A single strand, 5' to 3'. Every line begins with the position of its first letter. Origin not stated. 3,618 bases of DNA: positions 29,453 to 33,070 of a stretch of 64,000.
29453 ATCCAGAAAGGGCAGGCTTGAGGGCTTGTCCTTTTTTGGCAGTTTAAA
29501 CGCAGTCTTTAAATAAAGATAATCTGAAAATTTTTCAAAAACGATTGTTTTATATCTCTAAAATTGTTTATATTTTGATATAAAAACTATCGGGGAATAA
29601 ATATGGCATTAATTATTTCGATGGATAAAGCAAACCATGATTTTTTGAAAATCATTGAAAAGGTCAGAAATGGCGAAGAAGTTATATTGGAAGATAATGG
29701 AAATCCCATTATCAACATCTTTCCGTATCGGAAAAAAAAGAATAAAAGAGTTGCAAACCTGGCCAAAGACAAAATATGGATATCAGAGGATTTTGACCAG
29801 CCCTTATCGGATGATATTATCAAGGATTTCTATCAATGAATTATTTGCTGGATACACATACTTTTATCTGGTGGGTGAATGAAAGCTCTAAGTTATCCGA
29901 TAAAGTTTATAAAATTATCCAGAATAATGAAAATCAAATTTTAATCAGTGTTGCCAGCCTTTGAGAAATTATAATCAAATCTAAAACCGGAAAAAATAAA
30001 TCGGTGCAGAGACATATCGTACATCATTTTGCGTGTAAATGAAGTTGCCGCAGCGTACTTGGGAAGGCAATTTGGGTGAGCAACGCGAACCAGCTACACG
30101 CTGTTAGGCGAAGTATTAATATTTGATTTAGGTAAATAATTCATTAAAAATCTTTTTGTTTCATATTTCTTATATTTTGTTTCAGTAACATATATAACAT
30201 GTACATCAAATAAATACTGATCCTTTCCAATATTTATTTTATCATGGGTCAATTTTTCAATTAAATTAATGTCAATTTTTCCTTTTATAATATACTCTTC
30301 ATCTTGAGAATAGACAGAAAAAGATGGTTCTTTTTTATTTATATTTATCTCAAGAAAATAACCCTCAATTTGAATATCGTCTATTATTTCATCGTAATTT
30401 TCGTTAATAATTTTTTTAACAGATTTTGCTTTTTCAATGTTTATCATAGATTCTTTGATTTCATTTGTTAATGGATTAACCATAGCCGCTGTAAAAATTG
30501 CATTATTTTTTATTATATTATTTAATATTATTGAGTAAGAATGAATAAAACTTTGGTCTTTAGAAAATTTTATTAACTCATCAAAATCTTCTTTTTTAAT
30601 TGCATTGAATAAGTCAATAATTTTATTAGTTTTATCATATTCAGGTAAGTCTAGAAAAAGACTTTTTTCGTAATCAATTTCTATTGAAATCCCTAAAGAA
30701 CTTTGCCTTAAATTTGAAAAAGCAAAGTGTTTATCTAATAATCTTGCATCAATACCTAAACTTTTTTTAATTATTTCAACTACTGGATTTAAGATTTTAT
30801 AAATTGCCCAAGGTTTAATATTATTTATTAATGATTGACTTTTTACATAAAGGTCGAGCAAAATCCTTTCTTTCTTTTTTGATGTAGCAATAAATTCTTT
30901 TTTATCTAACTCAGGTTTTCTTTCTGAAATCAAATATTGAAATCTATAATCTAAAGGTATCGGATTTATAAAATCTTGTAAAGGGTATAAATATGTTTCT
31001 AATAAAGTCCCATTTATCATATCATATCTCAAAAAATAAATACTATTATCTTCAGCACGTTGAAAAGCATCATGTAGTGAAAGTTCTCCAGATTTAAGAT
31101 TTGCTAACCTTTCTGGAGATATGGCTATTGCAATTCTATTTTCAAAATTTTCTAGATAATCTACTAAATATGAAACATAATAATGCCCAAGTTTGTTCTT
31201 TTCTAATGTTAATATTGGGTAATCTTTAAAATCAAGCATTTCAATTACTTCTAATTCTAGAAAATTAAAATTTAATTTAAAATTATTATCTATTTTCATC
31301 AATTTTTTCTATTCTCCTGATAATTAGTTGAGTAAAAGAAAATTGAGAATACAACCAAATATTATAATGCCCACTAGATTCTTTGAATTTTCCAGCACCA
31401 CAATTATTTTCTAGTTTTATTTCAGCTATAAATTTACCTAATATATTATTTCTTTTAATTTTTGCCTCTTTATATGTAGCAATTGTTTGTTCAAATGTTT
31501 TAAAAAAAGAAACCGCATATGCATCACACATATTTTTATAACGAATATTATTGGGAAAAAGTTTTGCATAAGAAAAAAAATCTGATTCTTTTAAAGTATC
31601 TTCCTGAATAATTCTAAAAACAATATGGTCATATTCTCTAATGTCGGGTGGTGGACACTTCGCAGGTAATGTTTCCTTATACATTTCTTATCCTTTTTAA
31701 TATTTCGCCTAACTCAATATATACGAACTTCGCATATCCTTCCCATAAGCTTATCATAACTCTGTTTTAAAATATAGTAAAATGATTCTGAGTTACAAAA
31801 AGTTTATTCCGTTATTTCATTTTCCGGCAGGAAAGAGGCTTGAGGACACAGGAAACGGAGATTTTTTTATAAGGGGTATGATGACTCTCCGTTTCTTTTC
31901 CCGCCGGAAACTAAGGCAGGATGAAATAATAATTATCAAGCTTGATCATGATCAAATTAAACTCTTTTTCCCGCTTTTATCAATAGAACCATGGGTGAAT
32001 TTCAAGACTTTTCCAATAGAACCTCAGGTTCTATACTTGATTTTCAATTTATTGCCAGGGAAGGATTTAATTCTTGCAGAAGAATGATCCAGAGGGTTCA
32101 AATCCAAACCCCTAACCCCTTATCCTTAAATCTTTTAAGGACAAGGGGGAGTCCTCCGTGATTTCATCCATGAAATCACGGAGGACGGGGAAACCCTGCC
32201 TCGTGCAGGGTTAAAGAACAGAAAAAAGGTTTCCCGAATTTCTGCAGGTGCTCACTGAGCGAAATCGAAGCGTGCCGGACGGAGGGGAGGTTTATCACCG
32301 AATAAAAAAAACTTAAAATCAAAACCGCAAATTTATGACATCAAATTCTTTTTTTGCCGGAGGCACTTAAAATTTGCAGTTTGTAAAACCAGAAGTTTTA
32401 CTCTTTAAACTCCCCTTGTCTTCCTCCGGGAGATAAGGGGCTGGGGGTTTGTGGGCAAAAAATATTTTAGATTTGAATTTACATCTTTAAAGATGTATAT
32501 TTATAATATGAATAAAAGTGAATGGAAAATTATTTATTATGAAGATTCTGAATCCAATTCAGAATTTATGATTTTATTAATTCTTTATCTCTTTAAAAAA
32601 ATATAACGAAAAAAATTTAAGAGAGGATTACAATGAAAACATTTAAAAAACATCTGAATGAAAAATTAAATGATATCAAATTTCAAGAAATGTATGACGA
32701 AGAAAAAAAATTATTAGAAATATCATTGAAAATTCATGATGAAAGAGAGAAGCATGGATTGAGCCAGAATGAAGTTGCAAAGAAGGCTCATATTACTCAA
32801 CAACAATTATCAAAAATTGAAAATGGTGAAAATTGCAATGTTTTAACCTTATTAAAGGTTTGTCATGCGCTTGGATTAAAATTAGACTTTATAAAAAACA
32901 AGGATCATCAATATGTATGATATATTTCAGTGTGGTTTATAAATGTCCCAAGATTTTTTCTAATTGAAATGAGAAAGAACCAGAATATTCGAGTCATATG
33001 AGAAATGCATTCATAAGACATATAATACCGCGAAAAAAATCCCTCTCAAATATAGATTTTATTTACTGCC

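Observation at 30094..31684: Uncharacterised AT-rich two-gene operon (132 aa then 402 aa, overlapping) inserted into a vapBC locus: candidate novel defence/abortive-infection module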

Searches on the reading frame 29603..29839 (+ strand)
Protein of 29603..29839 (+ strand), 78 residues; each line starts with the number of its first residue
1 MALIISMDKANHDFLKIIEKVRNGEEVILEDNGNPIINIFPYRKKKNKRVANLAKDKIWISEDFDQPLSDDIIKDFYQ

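Call 3: search_protein_families(library=pfam, proteins=[window:29603-29839:+], max_evalue=1)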
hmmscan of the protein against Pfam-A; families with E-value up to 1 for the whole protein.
window:29603-29839:+ (78 aa): 2 families
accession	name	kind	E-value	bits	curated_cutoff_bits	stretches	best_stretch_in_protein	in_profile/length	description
PF02604.26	PhdYeFM_antitox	-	0.00012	22.3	29.8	1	4-43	3-43/74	Antitoxin Phd_YefM, type II toxin-antitoxin system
PF10047.15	DUF2281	-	0.017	16.1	26.5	1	45-70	35-60/64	Protein of unknown function (DUF2281)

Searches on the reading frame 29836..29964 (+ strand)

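Call 3: search_protein_families(library=pfam, proteins=[window:29836-29964:+], max_evalue=1)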
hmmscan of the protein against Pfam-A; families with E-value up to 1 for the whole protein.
window:29836-29964:+ (42 aa): 2 families
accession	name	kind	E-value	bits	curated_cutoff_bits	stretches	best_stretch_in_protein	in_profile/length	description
PF01850.27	PIN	-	0.0073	17.3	23.6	1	3-41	1-37/120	PIN domain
PF21141.3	T6PP_C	-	0.11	12.1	26.7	1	8-39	232-263/267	Trehalose-6-phosphate phosphatase, C-terminal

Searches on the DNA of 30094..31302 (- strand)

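Call 77: search_dna_similar(query=L020:2594-4299:+, collection=ecoli_genomes, mode=distant, max_rows=10)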
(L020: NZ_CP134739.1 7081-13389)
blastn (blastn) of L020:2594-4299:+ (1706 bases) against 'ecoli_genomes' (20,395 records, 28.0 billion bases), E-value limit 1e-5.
No match.

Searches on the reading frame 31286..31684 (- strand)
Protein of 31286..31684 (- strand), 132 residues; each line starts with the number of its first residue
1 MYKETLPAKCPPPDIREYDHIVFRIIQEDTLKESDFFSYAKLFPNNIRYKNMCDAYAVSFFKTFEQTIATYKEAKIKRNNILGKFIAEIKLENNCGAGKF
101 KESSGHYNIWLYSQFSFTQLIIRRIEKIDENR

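Call 3: search_protein_families(library=pfam, proteins=[window:31286-31684:-], max_evalue=1)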
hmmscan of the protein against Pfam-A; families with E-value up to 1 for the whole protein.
window:31286-31684:- (132 aa): 0 families

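Call 4: search_protein_families(library=padloc, proteins=[window:31286-31684:-], max_evalue=1)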
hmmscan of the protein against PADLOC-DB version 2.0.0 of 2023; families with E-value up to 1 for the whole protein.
window:31286-31684:- (132 aa): 1 family
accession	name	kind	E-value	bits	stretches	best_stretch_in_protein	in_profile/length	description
PDLC04023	PD-T4-10_A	-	2.2e-10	38.4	1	8-119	23-139/148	-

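Call 5: search_protein_families(library=ncbifam, proteins=[window:31286-31684:-], max_evalue=1)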
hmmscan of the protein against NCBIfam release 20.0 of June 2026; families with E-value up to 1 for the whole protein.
window:31286-31684:- (132 aa): 0 families

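Call 9: find_homologous_proteins(query=window:31286-31684:-)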
Query window:31286-31684:- (132 aa): 1 proteins with E <= 0.001 among 10 candidates.
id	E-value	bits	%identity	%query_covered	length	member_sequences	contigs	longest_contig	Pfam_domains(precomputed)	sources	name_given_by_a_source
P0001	7.1e-46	174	100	61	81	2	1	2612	-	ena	-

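Call 19: search_protein_families(library=padloc, alignment_id=A2, max_evalue=1)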
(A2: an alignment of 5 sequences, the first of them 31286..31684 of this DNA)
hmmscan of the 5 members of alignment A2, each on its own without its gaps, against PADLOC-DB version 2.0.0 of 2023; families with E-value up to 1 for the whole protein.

A. member 1, window:31286-31684:- (132 aa): 1 family
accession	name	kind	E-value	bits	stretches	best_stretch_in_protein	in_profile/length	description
PDLC04023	PD-T4-10_A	-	2.2e-10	38.4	1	8-119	23-139/148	-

B. families by the number of members that match (of 5 scanned): 2 families
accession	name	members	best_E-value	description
PDLC04023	PD-T4-10_A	5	1.1e-12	-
PDLC03567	REase_II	1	0.0073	Type II restriction enzyme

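Call 29: find_homologous_proteins(query=A2, max_evalue=0.001)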
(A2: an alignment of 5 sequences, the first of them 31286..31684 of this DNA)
Query A2 (5 sequences) (132 aa, profile of the alignment): 41 proteins with E <= 0.001 among 256 candidates.
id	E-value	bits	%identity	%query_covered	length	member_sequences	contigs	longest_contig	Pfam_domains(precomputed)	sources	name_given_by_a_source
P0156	1.1e-59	218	39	99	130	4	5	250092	-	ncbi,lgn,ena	-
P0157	6.8e-58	212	33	100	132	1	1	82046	-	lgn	-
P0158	6.0e-55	203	44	99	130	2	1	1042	-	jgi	jgi:hypothetical protein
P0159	1.3e-54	202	40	100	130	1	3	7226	-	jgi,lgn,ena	-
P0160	2.1e-54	201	41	99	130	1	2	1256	-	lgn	-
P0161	2.8e-54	200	40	99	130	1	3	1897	-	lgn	-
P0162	1.8e-53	198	37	99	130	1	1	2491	-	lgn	-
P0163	3.6e-53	197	43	99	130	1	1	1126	-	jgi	jgi:hypothetical protein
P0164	1.4e-52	195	38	99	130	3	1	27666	-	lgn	-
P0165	1.8e-52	195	41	99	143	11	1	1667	-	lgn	-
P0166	3.6e-52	194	37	99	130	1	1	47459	-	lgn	-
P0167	9.8e-52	192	41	99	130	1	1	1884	-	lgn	-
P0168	1.4e-51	192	37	99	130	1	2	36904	-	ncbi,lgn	-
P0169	3.1e-50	187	36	99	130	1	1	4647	-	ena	-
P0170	1.1e-49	186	41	99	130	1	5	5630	-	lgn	-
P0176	1.2e-46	176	40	99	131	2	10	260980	-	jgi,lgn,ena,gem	jgi:hypothetical protein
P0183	9.5e-43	163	37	99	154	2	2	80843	-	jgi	jgi:hypothetical protein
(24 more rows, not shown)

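Call 46: predict_structure(alignment_id=A4)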
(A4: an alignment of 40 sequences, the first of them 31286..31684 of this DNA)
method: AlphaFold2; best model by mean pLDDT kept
length: 132 residues; sequences in the alignment: 40
mean_pLDDT: 94.0   pTM: 0.85
mean pLDDT of the five models: 94.0, 91.8, 91.2, 90.7, 90.3
residues with pLDDT >= 90: 116; 70-90: 15; 50-70: 1; < 50: 0
segments of 3 or more residues with pLDDT < 50: none
pLDDT, mean of each block of 10 residues (from residue 1): 93 95 97 95 94 96 95 89 95 95 94 95 94 69
secondary structure, 60 per line:
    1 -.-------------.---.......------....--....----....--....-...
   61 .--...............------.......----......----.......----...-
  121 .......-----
elements in order: E20-26 H33-36 H39-42 H47-50 H53-56 E58-61 H64-78 E85-91 E96-101 E106-112 E121-127

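Call 50: search_solved_structures(query=A4, max_evalue=1)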
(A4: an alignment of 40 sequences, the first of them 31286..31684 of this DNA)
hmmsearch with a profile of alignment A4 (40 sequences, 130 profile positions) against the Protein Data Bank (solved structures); distinct sequences matched with E-value up to 1: 5.
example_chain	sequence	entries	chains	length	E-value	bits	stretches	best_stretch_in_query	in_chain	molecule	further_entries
1x93_A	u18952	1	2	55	0.59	13.4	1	57-92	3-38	hypothetical protein HP0222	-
9b8o_a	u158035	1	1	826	0.96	12.8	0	32-119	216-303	V-type proton ATPase 116 kDa subunit a 1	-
8xli_a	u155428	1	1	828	0.96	12.7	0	32-119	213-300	V-type proton ATPase 116 kDa subunit a 1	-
9brd_a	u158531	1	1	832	0.98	12.7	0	32-119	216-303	V-type proton ATPase 116 kDa subunit a 1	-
6vq6_a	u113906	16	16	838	0.99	12.7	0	32-119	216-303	V-type proton ATPase 116 kDa subunit a isoform 1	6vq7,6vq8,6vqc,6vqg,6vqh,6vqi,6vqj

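Call 67: search_protein_families(library=pfam, alignment_id=A4, max_evalue=1)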
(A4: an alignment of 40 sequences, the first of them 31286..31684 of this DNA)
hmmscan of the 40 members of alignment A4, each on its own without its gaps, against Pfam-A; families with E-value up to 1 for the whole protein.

A. member 1, window:31286-31684:- (132 aa): 0 families

B. families by the number of members that match (of 40 scanned): 15 families
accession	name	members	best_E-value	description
PF00585.24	Thr_dehydrat_C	1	0.028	C-terminal regulatory domain of Threonine dehydratase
PF11208.13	DUF2992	1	0.035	Protein of unknown function (DUF2992)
PF22407.1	Cmr1_C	1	0.079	Cmr1, C-terminal domain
PF01785.22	Closter_coat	1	0.086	Closterovirus coat protein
PF13773.12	DUF4170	1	0.087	Domain of unknown function (DUF4170)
PF18656.6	DUF5633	1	0.089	Family of unknown function (DUF5633)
PF07686.23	V-set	1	0.09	Immunoglobulin V-set domain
PF14436.11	EndoU_bacteria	1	0.11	Bacterial EndoU nuclease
PF04673.18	Cyclase_polyket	1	0.11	Polyketide synthesis cyclase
PF16381.10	Coatomer_g_Cpla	1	0.13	Coatomer subunit gamma-1 C-terminal appendage platform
PF03248.18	Rer1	1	0.14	Rer1 family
PF22946.1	SPEF2_D5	1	0.16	CPC1/SPEF2 domain D5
PF14686.12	fn3_3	1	0.19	Polysaccharide lyase family 4, domain II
PF17824.6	DUF5586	1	0.26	Family of unknown function (DUF5586)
PF07338.18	YdgH_BhsA-like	1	0.47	YdgH/BhsA/McbA-like domain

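Call 70: search_solved_structures(query=A5, max_evalue=10, show_alignments=0)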
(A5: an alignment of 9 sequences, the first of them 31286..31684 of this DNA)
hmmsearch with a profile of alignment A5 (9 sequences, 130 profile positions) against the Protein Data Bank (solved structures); distinct sequences matched with E-value up to 10: 2.
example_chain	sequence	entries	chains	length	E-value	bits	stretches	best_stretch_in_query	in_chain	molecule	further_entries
2gw1_A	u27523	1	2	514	0.18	15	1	25-94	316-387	Mitochondrial precursor proteins import receptor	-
9m8o_P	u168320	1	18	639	1.4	12.1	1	58-111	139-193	Gp18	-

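Call 79: find_related_loci(query=A4, collection=viral_contigs, flank=6000)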
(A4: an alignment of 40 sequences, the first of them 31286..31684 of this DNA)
Query A4 (132 aa) in viral_contigs; peptide patterns used: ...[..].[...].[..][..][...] (x = any residue, [..] = any of these).
6 stretches matched a pattern; 1 encode a relative of the query (tblastn E <= 1e-3); 1 distinct loci.
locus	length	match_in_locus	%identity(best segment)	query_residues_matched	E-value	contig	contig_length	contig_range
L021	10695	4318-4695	35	1-127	4e-27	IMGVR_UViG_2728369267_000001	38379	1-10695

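Call 103: find_encoding_contigs(protein=P0176, flank=6000, max_places=2)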
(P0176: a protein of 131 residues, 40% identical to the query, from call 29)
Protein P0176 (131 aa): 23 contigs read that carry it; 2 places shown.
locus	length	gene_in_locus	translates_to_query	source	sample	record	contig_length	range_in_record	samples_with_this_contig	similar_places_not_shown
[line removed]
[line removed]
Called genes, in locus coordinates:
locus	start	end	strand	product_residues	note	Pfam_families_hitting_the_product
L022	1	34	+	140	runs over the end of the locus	PF00903:Glyoxalase (weak), PF06983:3-dmu-9_3-mt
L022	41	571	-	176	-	PF13577:SnoaL_4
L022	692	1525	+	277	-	PF12833:HTH_18, PF00165:HTH_AraC (faint)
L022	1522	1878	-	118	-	PF00903:Glyoxalase (weak)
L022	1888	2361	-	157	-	PF14534:DUF4440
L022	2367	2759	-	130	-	PF00903:Glyoxalase, PF12681:Glyoxalase_2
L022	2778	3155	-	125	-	-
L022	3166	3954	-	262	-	-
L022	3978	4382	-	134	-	-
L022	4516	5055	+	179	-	PF01872:RibD_C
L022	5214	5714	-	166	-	PF14079:DUF4260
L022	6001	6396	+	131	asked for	-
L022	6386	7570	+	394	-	PF20215:DUF6575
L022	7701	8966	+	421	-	PF00145:DNA_methylase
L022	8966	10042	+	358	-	PF09561:RE_HpaII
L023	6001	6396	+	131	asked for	-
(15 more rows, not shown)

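Call 104: find_encoding_contigs(protein=P0183, flank=6000, max_places=1)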
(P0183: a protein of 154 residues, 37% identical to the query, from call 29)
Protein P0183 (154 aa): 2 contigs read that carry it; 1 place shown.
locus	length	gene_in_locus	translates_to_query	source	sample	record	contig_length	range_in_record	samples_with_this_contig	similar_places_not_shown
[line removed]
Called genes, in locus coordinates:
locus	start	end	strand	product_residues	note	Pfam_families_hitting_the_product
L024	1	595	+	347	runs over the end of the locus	PF03935:SKN1_KRE6_Sbg1, PF00722:Glyco_hydro_16, PF26113:GH16_XgeA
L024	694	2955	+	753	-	PF00933:Glyco_hydro_3, PF01915:Glyco_hydro_3_C, PF14310:Fn3-like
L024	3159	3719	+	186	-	PF04264:YceI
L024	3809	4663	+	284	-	PF00215:OMPdecase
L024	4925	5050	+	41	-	-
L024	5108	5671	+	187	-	-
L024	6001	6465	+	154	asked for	-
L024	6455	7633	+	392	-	PF20215:DUF6575 (weak)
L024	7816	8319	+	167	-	-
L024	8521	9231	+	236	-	-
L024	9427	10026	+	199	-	-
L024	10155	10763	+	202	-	-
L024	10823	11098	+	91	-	-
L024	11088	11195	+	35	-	-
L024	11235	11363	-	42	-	-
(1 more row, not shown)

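Call 105: find_encoding_contigs(protein=P0166, flank=6000, max_places=1)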
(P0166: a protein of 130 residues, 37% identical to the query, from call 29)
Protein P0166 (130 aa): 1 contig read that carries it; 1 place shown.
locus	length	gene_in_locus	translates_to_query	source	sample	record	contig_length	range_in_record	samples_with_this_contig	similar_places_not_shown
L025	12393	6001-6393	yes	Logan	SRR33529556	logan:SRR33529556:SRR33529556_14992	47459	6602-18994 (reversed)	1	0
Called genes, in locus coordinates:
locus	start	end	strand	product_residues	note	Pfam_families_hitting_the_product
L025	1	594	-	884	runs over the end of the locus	PF03200:Glyco_hydro_63 (faint), PF22422:MGH1-like_GH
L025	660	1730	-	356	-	PF01510:Amidase_2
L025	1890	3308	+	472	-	PF03446:NAD_binding_2, PF00393:6PGD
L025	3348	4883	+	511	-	PF00479:G6PD_N, PF02781:G6PD_C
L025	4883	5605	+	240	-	PF01182:Glucosamine_iso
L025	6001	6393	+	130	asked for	-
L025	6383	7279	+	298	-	PF20215:DUF6575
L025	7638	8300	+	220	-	-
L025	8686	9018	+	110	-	PF12840:HTH_20, PF01022:HTH_5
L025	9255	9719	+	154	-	PF08327:AHSA1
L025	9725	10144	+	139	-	PF13564:DoxX_2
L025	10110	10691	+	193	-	PF08818:DUF1801, PF13376:OmdA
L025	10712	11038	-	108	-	PF00355:Rieske, PF13806:Rieske_2 (weak)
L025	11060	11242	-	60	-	PF01850:PIN (weak)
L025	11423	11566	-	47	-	-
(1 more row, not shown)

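Call 107: search_dna_similar(query=window:31286-31684:-, collection=phages, mode=protein, max_evalue=0.01, max_rows=10)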
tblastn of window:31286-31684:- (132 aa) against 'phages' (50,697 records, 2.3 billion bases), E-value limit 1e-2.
No match.

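Call 108: search_dna_similar(query=window:31286-31684:-, collection=plasmids, mode=protein, max_evalue=0.01, max_rows=10)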
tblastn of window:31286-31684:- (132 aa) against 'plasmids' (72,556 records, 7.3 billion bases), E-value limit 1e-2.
No match.

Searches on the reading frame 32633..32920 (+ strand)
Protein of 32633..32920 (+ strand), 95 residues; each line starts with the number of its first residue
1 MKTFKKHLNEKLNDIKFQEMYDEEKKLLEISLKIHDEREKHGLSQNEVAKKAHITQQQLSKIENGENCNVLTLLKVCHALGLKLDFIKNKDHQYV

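Call 3: search_protein_families(library=pfam, proteins=[window:32633-32920:+], max_evalue=1)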
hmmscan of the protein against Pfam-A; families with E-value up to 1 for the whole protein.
window:32633-32920:+ (95 aa): 9 families
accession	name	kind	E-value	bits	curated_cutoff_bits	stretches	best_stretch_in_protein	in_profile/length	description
PF01381.28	HTH_3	-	2.2e-14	53.7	23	1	35-86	2-54/55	Helix-turn-helix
PF13443.12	HTH_26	-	2.8e-08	34.3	22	1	38-84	6-54/63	Cro/C1-type HTH DNA-binding domain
PF12844.13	HTH_19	-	4.1e-08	33.4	30.2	1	38-84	8-55/64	Helix-turn-helix domain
PF13560.12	HTH_31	-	3.4e-07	30.9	27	1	36-82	8-56/64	Helix-turn-helix domain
PF13744.12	HTH_37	-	1.8e-06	28.1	27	1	29-85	18-76/80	Helix-turn-helix domain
PF13413.12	HTH_25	-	2.9e-05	24.2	24.6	1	36-65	4-33/62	Helix-turn-helix domain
PF04218.19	CENP-B_N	-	0.019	15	21.2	1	42-64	22-44/53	CENP-B N-terminal DNA-binding domain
PF13133.11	DUF3949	-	0.2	12.7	25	1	33-59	11-37/61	Protein of unknown function (DUF3949)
PF12802.13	MarR_2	-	0.2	12.3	27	1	40-62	18-40/61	MarR family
